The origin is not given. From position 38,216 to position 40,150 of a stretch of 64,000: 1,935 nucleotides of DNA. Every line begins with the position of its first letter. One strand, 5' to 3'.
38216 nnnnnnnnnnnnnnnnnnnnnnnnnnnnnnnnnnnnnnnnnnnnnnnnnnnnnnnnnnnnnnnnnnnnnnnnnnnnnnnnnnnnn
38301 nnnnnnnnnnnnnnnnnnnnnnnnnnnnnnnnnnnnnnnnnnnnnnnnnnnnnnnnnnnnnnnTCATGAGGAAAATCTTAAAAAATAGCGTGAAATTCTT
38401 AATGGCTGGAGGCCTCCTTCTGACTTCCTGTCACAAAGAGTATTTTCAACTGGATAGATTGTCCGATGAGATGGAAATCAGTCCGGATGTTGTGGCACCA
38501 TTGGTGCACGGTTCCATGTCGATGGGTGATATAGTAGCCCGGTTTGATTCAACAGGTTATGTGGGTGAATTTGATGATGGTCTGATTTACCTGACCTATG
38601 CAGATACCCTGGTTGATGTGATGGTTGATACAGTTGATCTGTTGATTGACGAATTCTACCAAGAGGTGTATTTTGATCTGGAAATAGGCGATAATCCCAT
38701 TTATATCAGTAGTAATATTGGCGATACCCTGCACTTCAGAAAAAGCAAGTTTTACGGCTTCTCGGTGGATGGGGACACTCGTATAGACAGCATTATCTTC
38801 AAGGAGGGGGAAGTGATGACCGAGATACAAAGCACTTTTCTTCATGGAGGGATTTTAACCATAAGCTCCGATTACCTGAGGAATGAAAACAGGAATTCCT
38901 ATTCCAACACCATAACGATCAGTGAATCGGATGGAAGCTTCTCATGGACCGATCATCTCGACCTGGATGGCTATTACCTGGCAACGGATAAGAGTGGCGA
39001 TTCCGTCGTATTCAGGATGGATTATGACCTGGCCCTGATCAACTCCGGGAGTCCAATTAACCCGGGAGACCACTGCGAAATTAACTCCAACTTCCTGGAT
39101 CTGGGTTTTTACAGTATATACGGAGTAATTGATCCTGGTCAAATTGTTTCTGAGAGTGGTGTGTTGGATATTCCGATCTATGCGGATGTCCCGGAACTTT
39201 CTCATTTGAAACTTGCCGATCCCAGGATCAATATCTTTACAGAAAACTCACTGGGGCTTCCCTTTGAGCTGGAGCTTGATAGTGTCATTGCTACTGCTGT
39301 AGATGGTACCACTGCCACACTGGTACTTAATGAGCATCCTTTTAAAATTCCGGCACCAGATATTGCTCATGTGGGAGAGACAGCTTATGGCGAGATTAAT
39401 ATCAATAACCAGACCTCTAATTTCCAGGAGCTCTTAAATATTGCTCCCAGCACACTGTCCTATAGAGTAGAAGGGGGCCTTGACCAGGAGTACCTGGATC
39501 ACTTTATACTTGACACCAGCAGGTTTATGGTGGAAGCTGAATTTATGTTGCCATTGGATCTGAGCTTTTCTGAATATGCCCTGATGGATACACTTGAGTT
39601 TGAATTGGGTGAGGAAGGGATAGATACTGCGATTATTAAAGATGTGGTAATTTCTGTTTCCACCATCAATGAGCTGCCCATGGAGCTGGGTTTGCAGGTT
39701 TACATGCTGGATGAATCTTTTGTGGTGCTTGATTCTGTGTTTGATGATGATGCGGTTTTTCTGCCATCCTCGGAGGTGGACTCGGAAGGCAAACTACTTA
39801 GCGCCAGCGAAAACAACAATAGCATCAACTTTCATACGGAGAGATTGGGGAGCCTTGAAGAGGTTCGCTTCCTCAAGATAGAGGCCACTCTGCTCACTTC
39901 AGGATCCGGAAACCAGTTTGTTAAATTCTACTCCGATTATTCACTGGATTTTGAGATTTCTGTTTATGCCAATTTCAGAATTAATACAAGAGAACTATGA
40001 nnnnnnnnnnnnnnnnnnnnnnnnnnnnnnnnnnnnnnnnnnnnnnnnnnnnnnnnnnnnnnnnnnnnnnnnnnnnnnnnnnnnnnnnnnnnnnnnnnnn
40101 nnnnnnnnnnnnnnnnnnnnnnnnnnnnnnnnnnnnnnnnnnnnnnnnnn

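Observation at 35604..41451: Translationally coupled three-gene envelope cluster with no recognisable family: membrane-anchored propeller-like protein, lipoprotein and outer-membrane barrel-type protein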

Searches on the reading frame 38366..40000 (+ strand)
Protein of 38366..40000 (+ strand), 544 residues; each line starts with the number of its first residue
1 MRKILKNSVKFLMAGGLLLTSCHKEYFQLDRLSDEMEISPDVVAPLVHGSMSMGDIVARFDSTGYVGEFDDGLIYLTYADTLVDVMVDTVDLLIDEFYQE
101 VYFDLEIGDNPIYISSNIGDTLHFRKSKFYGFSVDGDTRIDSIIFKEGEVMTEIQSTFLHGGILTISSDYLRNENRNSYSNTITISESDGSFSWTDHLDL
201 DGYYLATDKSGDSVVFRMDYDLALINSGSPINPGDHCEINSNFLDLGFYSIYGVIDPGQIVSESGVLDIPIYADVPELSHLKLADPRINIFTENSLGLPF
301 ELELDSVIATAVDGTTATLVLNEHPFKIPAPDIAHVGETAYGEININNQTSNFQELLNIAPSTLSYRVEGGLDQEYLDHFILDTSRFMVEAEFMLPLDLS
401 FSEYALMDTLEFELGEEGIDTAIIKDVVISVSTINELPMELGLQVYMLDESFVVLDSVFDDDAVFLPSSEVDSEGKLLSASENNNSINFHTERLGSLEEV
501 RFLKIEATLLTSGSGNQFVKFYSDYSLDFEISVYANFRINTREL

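Call 7: search_protein_families(library=pfam, proteins=[window:38366-40000:+], max_evalue=1)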
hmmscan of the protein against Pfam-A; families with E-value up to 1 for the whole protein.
window:38366-40000:+ (544 aa): 0 families

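Call 8: search_protein_families(library=ncbifam, proteins=[window:38366-40000:+], max_evalue=1)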
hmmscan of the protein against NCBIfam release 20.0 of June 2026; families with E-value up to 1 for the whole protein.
window:38366-40000:+ (544 aa): 0 families

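Call 16: search_solved_structures(query=window:38366-40000:+, max_evalue=1)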
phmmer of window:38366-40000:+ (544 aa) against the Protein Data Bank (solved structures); distinct sequences matched with E-value up to 1: 0.

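Call 18: find_homologous_proteins(query=window:38366-40000:+)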
Query window:38366-40000:+ (544 aa): 199 proteins with E <= 0.001 among 8000 candidates; the best 120 are listed.
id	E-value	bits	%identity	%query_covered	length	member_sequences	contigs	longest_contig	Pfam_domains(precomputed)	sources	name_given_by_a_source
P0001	0.0e+0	1193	100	100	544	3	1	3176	-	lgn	-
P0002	0.0e+0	1165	100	98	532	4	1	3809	-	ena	-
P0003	0.0e+0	1048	86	100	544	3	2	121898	-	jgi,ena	jgi:hypothetical protein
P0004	0.0e+0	1020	86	98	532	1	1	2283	-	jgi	-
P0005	4.5e-278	942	78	98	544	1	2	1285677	-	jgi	jgi:hypothetical protein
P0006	2.1e-259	880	70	100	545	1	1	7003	-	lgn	-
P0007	1.0e-257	874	71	100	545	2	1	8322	-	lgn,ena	-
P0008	1.6e-256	870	71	100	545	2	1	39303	-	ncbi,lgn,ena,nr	ncbi:MAG: hypothetical protein KAS82_06275 [Bacteroidales bacterium]|nr:hypothetical protein [Bacter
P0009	2.8e-242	823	66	100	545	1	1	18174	-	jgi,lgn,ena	-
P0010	1.0e-238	812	66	99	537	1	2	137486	-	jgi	-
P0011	7.1e-236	802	67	100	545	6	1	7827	-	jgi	-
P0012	1.1e-235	802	68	98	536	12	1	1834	-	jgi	jgi:hypothetical protein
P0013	2.3e-235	801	67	98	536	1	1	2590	-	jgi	jgi:hypothetical protein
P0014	6.8e-235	799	66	100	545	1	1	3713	-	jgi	jgi:hypothetical protein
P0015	7.0e-234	796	65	99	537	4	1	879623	-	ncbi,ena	-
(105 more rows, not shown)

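Call 27: search_protein_representatives(alignment_id=A1)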
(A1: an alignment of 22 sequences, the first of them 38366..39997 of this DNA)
Query: 22 sequences, 545 profile positions. Proteins with E-value up to 0.001 (for the whole library): 3246; up to 1e-10: 2233; up to 1e-30: 602. The best 150 are listed.
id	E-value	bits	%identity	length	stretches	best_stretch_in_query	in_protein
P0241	1.6e-220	749.9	-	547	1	1-545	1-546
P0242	4.7e-167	573.5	-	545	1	1-543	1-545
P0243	1.3e-141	489.5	-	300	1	246-545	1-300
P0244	4.4e-131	454.8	-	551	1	8-543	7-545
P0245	2.5e-120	419.2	-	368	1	184-545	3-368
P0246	2.9e-115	402.5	-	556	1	1-545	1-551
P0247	4.2e-114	398.7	-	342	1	1-341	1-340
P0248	4.9e-113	395.2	-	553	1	3-543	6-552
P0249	7.1e-113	394.7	-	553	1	8-541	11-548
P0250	4.5e-103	362.3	-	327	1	222-545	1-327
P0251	7.1e-100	351.7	-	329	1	1-211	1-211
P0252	1.9e-98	347.0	-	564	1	2-543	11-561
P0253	1.5e-97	344.1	-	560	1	11-545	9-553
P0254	2.2e-97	343.5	-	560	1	14-544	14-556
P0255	2.3e-97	343.5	-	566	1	3-544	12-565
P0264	2.1e-86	307.3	-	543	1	12-541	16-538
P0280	4.5e-71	256.7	-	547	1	9-540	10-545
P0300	2.8e-63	231.0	-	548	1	4-545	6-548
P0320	1.6e-59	218.5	-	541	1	11-540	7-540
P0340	4.2e-56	207.3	-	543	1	8-540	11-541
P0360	8.0e-53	196.5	-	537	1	3-535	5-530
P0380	4.5e-51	190.7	-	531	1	8-540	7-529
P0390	1.4e-49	185.7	-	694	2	138-544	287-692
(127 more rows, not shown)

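Call 28: list_cluster_members(proteins=[P0244, P0252, P0264, P0280, P0300, P0320, P0340, P0360, P0380, P0390])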
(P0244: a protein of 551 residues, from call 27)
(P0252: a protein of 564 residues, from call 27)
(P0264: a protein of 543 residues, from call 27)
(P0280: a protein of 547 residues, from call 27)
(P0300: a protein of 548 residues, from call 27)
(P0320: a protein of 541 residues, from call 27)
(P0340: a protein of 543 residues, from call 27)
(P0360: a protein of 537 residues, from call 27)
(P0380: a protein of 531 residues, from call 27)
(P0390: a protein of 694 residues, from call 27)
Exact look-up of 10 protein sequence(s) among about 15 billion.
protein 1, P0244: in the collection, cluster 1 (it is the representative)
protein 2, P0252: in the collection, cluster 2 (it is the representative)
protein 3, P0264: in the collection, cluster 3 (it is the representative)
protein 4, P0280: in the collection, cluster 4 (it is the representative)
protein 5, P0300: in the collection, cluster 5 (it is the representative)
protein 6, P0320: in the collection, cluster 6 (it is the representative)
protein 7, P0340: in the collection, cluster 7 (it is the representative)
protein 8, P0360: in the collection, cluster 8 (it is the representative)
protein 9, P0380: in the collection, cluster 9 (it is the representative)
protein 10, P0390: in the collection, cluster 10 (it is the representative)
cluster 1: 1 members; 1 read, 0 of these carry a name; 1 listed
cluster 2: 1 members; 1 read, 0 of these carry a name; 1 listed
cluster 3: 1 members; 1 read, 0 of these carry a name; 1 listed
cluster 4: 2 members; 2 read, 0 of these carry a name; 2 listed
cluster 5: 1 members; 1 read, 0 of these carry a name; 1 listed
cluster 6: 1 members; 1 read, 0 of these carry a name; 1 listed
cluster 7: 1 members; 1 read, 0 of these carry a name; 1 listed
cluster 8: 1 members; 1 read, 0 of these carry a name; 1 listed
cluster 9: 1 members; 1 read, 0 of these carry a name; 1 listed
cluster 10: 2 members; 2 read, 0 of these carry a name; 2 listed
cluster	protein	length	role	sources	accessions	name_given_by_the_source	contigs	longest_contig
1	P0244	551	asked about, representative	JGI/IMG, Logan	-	-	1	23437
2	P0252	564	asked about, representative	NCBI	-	-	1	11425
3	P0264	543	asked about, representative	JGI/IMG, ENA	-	-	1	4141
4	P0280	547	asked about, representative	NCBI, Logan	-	-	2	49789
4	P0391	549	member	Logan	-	-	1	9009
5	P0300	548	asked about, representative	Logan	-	-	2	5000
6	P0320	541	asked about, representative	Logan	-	-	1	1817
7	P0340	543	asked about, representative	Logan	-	-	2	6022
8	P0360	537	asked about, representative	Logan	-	-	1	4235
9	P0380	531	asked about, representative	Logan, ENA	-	-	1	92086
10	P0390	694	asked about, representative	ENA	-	-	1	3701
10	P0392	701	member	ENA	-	-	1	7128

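Call 34: find_homologous_proteins(query=A5)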
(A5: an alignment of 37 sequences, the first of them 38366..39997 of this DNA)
Query A5 (37 sequences) (544 aa, profile of the alignment): 200 proteins with E <= 0.001 among 8000 candidates; the best 120 are listed.
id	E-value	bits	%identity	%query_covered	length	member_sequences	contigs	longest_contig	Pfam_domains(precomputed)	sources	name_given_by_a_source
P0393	5.3e-176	604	52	100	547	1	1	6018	-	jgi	jgi:hypothetical protein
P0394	1.1e-175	603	52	100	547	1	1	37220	-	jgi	jgi:hypothetical protein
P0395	2.5e-175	602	52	100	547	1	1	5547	-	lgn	-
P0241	3.5e-175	602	52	100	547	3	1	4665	-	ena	-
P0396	3.6e-173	595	51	96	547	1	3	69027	-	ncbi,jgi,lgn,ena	-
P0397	6.7e-173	594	51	100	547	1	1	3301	-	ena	-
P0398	1.0e-171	590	46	100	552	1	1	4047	-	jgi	jgi:hypothetical protein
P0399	8.8e-171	587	51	99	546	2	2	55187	-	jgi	-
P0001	2.3e-170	586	100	100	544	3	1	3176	-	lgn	-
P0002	3.0e-169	582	100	98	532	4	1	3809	-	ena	-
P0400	1.1e-168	580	47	96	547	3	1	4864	-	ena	-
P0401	2.3e-168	579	51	100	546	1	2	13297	-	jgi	-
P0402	2.4e-168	579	48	97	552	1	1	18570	-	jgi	jgi:hypothetical protein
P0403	2.9e-168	579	46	96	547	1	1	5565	-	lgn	-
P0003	2.1e-167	576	86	100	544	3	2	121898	-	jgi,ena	jgi:hypothetical protein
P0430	6.4e-156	538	43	100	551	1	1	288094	-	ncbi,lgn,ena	-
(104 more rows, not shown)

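Call 35: predict_structure(alignment_id=A4)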
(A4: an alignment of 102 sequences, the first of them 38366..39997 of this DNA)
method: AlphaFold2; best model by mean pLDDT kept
length: 544 residues; sequences in the alignment: 102
mean_pLDDT: 77.4   pTM: 0.64
mean pLDDT of the five models: 77.4, 74.8, 71.0, 68.7, 66.2
residues with pLDDT >= 90: 101; 70-90: 289; 50-70: 121; < 50: 33
segments of 3 or more residues with pLDDT < 50: 21-42, 512-516, 541-544
pLDDT, mean of each block of 10 residues (from residue 1): 66 63 40 44 68 70 51 73 84 80 85 87 90 75 90 89 92 91 85 90 89 84 88 88 89 80 79 66 73 88 75 67 78 86 76 64 79 69 90 74 77 63 72 87 89 86 84 83 86 75 85 55 85 69 45
secondary structure, 60 per line:
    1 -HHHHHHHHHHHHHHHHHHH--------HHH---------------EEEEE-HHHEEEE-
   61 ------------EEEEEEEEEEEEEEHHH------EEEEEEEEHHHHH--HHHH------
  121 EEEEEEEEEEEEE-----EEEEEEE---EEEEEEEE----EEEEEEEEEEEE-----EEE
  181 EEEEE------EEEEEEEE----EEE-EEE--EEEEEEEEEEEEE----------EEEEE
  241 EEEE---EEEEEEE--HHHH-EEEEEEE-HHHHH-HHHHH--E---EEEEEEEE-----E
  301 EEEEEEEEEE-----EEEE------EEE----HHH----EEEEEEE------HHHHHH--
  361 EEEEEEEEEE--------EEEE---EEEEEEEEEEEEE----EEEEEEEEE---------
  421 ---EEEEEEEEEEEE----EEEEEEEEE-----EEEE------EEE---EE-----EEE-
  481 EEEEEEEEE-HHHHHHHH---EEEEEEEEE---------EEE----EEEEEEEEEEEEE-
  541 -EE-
elements in order: H2-20 E47-51 E56-59 E73-86 E96-103 H104-108 H111-114 E121-133 E139-145 E149-156 E161-172 E178-185 E192-199 E204-206 E208-210 E213-225 E236-244 E248-254 H257-260 E262-268 H270-274 H276-280 E287-294 E300-310 E316-319 E326-328 E340-346 H353-358 E361-370 E379-382 E386-398 E403-411 E424-435 E440-448 E454-457 E464-466 E477-479 E481-489 H491-498 E502-510 E520-522 E527-539

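Call 39: find_encoding_contigs(protein=P0430, flank=10000, max_places=2)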
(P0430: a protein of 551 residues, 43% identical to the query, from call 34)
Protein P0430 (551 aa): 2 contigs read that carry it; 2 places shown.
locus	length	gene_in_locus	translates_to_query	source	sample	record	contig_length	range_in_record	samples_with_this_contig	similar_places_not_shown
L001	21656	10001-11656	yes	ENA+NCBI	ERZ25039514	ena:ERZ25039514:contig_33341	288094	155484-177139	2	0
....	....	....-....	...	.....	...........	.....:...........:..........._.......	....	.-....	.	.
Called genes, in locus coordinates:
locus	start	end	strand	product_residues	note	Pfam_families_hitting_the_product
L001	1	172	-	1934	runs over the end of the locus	PF06832:BiPBP_C (faint), PF13573:SprB, PF13585:CHU_C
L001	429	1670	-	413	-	PF12704:MacB_PCD, PF02687:FtsX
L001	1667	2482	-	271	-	PF13489:Methyltransf_23, PF02353:CMAS, PF08241:Methyltransf_11, PF08242:Methyltransf_12, PF13649:Methyltransf_25, PF13847:Methyltransf_31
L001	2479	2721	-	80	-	PF02033:RBFA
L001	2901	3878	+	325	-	PF00579:tRNA-synt_1b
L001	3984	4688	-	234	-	PF03167:UDG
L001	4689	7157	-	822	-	PF07715:Plug, PF00593:TonB_dep_Rec_b-barrel, PF14905:OMP_b-brl_3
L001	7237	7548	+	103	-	-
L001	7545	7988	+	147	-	-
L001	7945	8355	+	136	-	-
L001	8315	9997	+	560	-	PF13570:Beta-prop_ACSF4 (weak)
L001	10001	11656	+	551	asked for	-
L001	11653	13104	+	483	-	PF18990:DUF5723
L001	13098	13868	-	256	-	PF00005:ABC_tran, PF13304:AAA_21 (faint)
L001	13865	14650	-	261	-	PF02405:MlaE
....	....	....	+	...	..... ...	-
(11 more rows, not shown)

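Call 40: fold_search(model_id=the predicted structure, library=pdb)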
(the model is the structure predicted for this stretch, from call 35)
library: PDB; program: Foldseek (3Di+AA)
matches with E <= 10: 1435; with E <= 0.001: 13
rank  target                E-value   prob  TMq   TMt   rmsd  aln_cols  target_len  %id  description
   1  4h3w_B                4.7e-07  1.00  0.19  0.28  12.0       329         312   12  Crystal structure of a putative secreted protein (BDI_1231) from Parabacteroides distasonis ATCC 8503 at 2.00 A resolu (released 2012-11-14)
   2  4h3w_A                1.0e-06  1.00  0.19  0.28  11.9       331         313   11  Crystal structure of a putative secreted protein (BDI_1231) from Parabacteroides distasonis ATCC 8503 at 2.00 A resolu (released 2012-11-14)
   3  8w7n                  7.6e-06  0.80  0.12  0.07  24.0       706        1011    7  Crystal structure of the in-cell Cry1Aa purified from Bacillus thuringiensis (released 2024-03-06)
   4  9h99                  1.3e-05  0.85  0.13  0.08  22.4       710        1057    5  Native structure of the full-length pesticidal protein Cry1Ca18 at pH7, from crystals formed in vivo (released 2025-11-12)
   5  9qxq                  1.8e-05  0.82  0.12  0.07  22.9       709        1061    5  native structure of full-length pesticidal protein Cry1Ca18 at pH9, from crystals formed in vivo (released 2026-02-11)
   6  2qqm_A                2.7e-05  0.77  0.12  0.14  26.6       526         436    9  Crystal Structure of the a2b1b2 Domains from Human Neuropilin-1 (released 2007-11-20)
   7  4w8j                  3.5e-05  0.82  0.13  0.08  23.2       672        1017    8  Structure of the full-length insecticidal protein Cry1Ac reveals intriguing details of toxin packaging into in vivo form (released 2014-09-17)
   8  9h9a                  4.1e-05  0.33  0.10  0.06  24.5       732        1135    8  native structure of the full-length pesticidal protein Cry8Ba2, from crystals formed in vivo (form 1) (released 2025-12-03)
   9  8ziy_A                4.6e-04  0.33  0.11  0.10  25.5       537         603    9  trypsinogen-EP-E574A (released 2025-05-21)
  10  6qev_B                4.8e-04  0.57  0.10  0.05  23.2       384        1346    7  EngBF DARPin Fusion 4b B6 (released 2019-11-06)
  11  8k35_A                4.8e-04  0.13  0.09  0.06  32.6       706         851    9  Structure of the bacteriophage lambda tail tip complex (released 2023-11-15)
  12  1hx6_B                5.9e-04  0.28  0.09  0.12  23.7       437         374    6  P3, THE MAJOR COAT PROTEIN OF THE LIPID-CONTAINING BACTERIOPHAGE PRD1. (released 2001-01-24)
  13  9b8i                  9.1e-04  0.41  0.11  0.09  23.4       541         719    6  Cryo-EM structure of the E. coli cellulose synthase BcsB-BcsC fusion protein (released 2025-02-19)
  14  8zi4_A                1.0e-03  0.21  0.11  0.10  24.1       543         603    7  Cryo-EM structure of wtEP-trypsinogen (released 2025-05-21)
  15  7vrp_I                1.1e-03  0.51  0.14  0.17  34.4       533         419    8  Structure of infectious bursal disease virus Gx strain (released 2022-03-30)
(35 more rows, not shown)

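Call 59: search_solved_structures(query=A5, max_evalue=10)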
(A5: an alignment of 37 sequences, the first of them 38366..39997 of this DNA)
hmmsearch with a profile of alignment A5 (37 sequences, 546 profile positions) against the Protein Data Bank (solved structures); distinct sequences matched with E-value up to 10: 1.
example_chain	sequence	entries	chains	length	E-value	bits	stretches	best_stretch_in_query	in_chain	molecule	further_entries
4h3w_A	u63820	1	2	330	0.015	16.9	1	409-467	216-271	hypothetical protein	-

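Call 61: search_protein_families(library=pfam, alignment_id=A5, max_evalue=0.01)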
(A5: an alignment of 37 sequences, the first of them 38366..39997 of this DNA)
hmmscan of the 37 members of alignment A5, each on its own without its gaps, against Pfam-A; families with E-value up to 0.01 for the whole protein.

A. member 1, window:38366-39997:+ (544 aa): 0 families

B. families by the number of members that match (of 37 scanned): 3 families
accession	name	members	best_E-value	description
PF15414.12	DUF4621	3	0.0003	Protein of unknown function (DUF4621)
PF21131.3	eEFSec_4th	1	0.0043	eEFSec C-terminal RIFT domain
PF05506.17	PLipase_C_C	1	0.0047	Bacterial phospholipase C, C-terminal domain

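Call 62: search_solved_structures(query=A5, max_evalue=1, show_alignments=1)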
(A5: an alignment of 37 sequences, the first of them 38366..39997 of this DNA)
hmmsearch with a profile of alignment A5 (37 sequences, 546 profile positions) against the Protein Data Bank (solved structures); distinct sequences matched with E-value up to 1: 1.
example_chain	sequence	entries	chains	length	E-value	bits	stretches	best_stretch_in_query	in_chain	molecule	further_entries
4h3w_A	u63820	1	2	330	0.015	16.9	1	409-467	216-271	hypothetical protein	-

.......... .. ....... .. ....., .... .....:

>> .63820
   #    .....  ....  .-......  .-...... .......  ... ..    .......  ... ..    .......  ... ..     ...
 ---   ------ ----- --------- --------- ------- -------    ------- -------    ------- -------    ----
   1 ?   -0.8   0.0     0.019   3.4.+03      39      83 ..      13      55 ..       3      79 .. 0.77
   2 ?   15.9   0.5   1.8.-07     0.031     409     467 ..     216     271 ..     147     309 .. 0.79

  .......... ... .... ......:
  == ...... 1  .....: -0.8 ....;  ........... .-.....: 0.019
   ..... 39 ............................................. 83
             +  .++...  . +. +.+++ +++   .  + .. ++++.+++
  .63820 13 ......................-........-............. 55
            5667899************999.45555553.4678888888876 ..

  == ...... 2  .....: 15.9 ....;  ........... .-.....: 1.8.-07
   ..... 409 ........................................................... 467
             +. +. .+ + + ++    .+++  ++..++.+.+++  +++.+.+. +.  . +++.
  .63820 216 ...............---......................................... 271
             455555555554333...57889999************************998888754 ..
